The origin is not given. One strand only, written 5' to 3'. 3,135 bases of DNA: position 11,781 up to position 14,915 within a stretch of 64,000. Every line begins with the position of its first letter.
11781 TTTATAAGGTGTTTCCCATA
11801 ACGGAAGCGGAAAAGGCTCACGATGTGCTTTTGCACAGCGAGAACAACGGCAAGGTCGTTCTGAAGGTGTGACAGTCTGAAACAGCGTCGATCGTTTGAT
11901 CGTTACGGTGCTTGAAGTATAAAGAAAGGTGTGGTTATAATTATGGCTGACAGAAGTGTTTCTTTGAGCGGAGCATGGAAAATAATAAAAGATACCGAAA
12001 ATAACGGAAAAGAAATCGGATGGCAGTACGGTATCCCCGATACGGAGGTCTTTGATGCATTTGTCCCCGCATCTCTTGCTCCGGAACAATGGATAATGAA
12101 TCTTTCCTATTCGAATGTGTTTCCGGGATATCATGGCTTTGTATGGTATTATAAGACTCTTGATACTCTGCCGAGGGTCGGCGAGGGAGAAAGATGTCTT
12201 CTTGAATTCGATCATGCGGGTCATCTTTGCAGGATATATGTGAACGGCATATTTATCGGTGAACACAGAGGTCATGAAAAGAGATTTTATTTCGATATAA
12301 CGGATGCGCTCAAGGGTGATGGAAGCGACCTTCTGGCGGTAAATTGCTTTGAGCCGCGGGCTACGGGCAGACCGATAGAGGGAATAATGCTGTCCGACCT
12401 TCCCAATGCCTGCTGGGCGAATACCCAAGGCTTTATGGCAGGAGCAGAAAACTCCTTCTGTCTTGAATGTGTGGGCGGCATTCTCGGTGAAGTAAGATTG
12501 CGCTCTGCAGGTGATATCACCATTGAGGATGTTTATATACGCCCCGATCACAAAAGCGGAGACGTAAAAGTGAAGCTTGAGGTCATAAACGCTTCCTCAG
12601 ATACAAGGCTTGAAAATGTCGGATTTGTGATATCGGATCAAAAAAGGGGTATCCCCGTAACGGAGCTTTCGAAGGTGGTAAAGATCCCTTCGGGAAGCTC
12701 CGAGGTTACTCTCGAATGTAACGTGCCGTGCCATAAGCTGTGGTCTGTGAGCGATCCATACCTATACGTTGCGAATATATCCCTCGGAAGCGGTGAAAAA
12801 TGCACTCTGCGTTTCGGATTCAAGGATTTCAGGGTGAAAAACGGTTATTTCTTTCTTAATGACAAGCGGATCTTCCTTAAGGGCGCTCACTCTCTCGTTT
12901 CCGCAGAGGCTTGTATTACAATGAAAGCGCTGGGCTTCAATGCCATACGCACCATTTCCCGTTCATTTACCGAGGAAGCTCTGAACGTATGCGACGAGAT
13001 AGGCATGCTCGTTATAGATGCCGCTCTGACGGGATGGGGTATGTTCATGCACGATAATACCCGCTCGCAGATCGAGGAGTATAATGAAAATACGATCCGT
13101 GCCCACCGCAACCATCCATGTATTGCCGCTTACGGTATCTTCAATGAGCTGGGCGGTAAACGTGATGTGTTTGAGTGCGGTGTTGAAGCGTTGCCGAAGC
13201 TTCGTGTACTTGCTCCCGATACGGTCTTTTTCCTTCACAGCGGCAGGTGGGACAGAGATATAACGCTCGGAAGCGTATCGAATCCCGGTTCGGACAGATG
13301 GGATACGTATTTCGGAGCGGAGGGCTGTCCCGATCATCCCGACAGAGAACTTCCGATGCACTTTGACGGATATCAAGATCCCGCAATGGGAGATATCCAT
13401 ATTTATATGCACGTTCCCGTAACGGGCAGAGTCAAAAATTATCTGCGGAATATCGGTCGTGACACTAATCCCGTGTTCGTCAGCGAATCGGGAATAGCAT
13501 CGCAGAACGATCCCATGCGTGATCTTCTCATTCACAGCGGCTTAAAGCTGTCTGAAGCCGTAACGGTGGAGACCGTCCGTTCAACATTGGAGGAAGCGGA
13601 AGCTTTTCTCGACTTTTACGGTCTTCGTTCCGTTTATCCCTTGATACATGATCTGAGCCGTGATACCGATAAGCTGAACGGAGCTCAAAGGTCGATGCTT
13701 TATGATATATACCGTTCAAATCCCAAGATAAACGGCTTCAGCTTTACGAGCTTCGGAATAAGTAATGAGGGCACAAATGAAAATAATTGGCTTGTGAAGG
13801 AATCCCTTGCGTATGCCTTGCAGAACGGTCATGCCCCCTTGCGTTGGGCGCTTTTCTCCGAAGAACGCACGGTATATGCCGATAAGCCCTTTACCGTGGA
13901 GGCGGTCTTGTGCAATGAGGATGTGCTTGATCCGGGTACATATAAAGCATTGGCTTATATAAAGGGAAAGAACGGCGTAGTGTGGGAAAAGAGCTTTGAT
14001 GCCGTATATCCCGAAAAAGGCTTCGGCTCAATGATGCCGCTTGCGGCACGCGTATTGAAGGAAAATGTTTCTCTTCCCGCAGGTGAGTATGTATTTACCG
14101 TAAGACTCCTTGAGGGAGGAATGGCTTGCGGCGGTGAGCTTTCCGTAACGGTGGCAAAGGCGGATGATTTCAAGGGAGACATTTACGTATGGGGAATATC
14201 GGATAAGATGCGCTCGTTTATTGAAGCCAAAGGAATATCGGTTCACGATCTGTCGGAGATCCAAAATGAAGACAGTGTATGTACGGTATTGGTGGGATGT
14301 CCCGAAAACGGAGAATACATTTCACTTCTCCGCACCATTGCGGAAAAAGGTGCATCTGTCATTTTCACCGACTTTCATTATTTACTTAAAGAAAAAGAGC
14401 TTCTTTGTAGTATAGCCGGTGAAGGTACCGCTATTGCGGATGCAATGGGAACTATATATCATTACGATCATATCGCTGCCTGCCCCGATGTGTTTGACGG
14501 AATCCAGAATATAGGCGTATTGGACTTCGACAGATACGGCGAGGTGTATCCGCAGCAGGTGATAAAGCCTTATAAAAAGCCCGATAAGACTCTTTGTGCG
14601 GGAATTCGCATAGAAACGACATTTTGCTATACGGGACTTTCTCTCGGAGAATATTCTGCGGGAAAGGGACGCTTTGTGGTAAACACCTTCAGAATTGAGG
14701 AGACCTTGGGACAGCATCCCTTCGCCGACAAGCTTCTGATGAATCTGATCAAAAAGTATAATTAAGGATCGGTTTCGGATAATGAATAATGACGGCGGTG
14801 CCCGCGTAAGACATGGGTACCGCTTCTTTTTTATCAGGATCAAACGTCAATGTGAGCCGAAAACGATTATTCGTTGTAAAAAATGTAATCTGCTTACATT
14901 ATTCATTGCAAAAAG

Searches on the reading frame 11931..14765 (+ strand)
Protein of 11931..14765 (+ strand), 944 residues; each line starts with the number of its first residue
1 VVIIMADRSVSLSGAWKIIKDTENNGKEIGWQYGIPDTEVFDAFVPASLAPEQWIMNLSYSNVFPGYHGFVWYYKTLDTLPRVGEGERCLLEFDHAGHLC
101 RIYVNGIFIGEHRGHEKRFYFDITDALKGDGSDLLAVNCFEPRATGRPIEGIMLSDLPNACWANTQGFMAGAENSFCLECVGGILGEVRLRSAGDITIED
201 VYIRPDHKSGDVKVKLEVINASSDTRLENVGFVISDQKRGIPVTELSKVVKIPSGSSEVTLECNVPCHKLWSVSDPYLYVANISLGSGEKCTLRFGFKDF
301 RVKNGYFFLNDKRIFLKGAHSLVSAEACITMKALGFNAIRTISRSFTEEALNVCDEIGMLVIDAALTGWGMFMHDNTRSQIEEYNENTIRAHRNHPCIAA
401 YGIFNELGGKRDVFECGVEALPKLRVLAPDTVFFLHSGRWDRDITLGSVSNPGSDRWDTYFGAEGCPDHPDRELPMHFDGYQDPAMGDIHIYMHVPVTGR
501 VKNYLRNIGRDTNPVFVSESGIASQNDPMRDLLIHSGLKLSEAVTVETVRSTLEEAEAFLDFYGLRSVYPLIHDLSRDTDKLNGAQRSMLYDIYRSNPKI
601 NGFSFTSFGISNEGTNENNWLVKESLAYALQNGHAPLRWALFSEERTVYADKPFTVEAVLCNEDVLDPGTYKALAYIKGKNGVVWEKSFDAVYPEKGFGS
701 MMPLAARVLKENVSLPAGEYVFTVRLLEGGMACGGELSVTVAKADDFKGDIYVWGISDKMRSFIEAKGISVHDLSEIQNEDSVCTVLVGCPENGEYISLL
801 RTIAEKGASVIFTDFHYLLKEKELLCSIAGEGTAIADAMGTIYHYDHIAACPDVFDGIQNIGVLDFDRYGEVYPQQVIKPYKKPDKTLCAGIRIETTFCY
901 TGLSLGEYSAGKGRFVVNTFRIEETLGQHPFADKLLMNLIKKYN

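Call 4: search_protein_families(library=pfam, proteins=[window:11931-14765:+], max_evalue=0.01)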
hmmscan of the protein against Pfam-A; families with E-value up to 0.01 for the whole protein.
window:11931-14765:+ (944 aa): 4 families
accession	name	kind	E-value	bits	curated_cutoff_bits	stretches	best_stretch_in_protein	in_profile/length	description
PF00703.27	Glyco_hydro_2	-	1.8e-08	35.5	23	1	197-297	2-108/109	Glycosyl hydrolases family 2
PF02837.24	Glyco_hydro_2_N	-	2e-07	31.5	28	1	11-141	3-135/169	Glycosyl hydrolases family 2, sugar binding domain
PF02836.23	Glyco_hydro_2_C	-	1.3e-05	25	21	1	328-408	42-137/302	Glycosyl hydrolases family 2, TIM barrel domain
PF22666.2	Glyco_hydro_2_N2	-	0.00047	20.7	27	1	72-148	50-126/167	Glycosyl hydrolase 2 galactose-binding domain-like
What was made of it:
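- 11943..14765 (+): Divergent GH2-like protein (the ORF opens at GTG 11931; the likely start is ATG 11943). It has a roughly 530-aa C-terminal region with no domain match. Last gene of the unit. Weak PF00703, PF02837 and PF02836 matches (call 4).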

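Call 5: search_protein_families(library=ncbifam, proteins=[window:11931-14765:+], max_evalue=0.01)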
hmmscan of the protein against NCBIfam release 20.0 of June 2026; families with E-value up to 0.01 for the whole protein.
window:11931-14765:+ (944 aa): 11 families
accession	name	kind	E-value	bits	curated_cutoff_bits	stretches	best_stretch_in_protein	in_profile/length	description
NF041462.1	GalA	equivalog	8.7e-30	103.5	900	2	183-406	165-404/763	beta-galactosidase GalA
NF007538.0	PRK10150.1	equivalog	4.1e-24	84.8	544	1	10-387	13-380/607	beta-glucuronidase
NF052611.1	beta_gal_Bga2A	equivalog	2.4e-19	68.9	999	1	73-374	116-410/1007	beta-galactosidase, LacZ type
NF050095.1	BetGlucuronLacZ4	equivalog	3.3e-18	65.1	950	2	205-412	178-413/666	beta-glucuronidase LacZ4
NF007666.0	PRK10340.1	equivalog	1.6e-17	62.7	1284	2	182-406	195-449/1030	beta-galactosidase subunit alpha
NF049877.1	GlucurArabfur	equivalog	8.5e-16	56.7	1800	1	57-408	409-771/1400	beta-d-glucuronidase/beta-L-arabinofuranosidase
NF049890.1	Bet1-4galacdseBT4151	equivalog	1e-15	56.8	1500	1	67-320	105-345/952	exo-beta-1,4-galactosidase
NF041463.1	GalB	equivalog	1.4e-15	56.2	900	2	236-410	280-482/869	beta-galactosidase GalB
NF041100.1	betagal_LacZ_Ttogales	equivalog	8.4e-13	46.9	2000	1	182-409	194-445/1090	beta-galactosidase LacZ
NF049891.1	Bet1-4galacdseBT4156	equivalog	1.8e-10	39.3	1700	1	79-409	86-410/946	exo-beta-1,4-galactosidase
NF007074.0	PRK09525.1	subfamily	1.2e-09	36.6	1221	1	182-408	207-464/1027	beta-galactosidase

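Call 62: search_solved_structures(query=window:11931-14765:+, max_evalue=1e-8)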
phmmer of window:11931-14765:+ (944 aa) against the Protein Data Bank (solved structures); distinct sequences matched with E-value up to 1e-8: 55.
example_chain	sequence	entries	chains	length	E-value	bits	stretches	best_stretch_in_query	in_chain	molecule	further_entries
6d7j_A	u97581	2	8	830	1.4e-17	66.1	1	67-411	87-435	Beta-Glucuronidase | Glycosyl hydrolase family 2, TIM barrel domain protein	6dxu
6u7j_A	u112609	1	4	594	8.4e-16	60.2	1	11-411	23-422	Beta-glucuronidase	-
7kgy_A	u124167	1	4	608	9.5e-16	60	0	4-130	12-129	Beta-glucuronidase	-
8e72_A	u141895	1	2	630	3.3e-15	58.2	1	9-371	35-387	Glycosyl hydrolase family 2, TIM barrel domain protein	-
8dhv_A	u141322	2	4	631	3.3e-15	58.2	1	9-371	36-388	Glycosyl hydrolase family 2, TIM barrel domain protein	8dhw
4jkk_A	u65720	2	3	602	3.7e-15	58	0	269-381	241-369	Beta-glucuronidase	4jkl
4jkm_A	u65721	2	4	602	8e-15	56.9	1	7-408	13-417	Beta-glucuronidase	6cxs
6u7i_A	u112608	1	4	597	4.3e-14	54.5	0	63-140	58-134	Beta-glucuronidase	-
5t98_A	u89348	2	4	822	4.5e-14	54.5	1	212-410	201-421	Glycoside Hydrolase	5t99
6d1p_A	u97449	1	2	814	5.4e-14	54.2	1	254-408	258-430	Glycosyl hydrolases family 2, sugar binding domain protein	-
8dhe_A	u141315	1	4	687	5.7e-14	54.1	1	66-411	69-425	Glycosyl hydrolase family 2, sugar bindingdomain protein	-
6ld0_A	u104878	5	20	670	1.3e-13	53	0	66-137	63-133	LacZ1 Beta-galactosidase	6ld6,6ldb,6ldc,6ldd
6d4o_A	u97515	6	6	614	3.2e-13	51.6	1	11-365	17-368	Beta-glucuronidase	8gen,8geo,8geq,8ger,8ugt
6d8k_A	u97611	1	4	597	3.6e-13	51.5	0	51-140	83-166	Glycosyl hydrolase family 2, sugar binding domain protein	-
6bo6_A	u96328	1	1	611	4.3e-13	51.2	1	11-365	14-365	Glycoside Hydrolase Family 2 candidate b-glucuronidase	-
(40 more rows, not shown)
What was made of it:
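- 11943..14765 (+): The nearest solved proteins are gut beta-glucuronidases, E about 1e-17 (call 62).
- On Glycoside hydrolase family 2 (for 11943-14765): The best solved relatives are beta-glucuronidases at E = 1e-17 (call 62).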
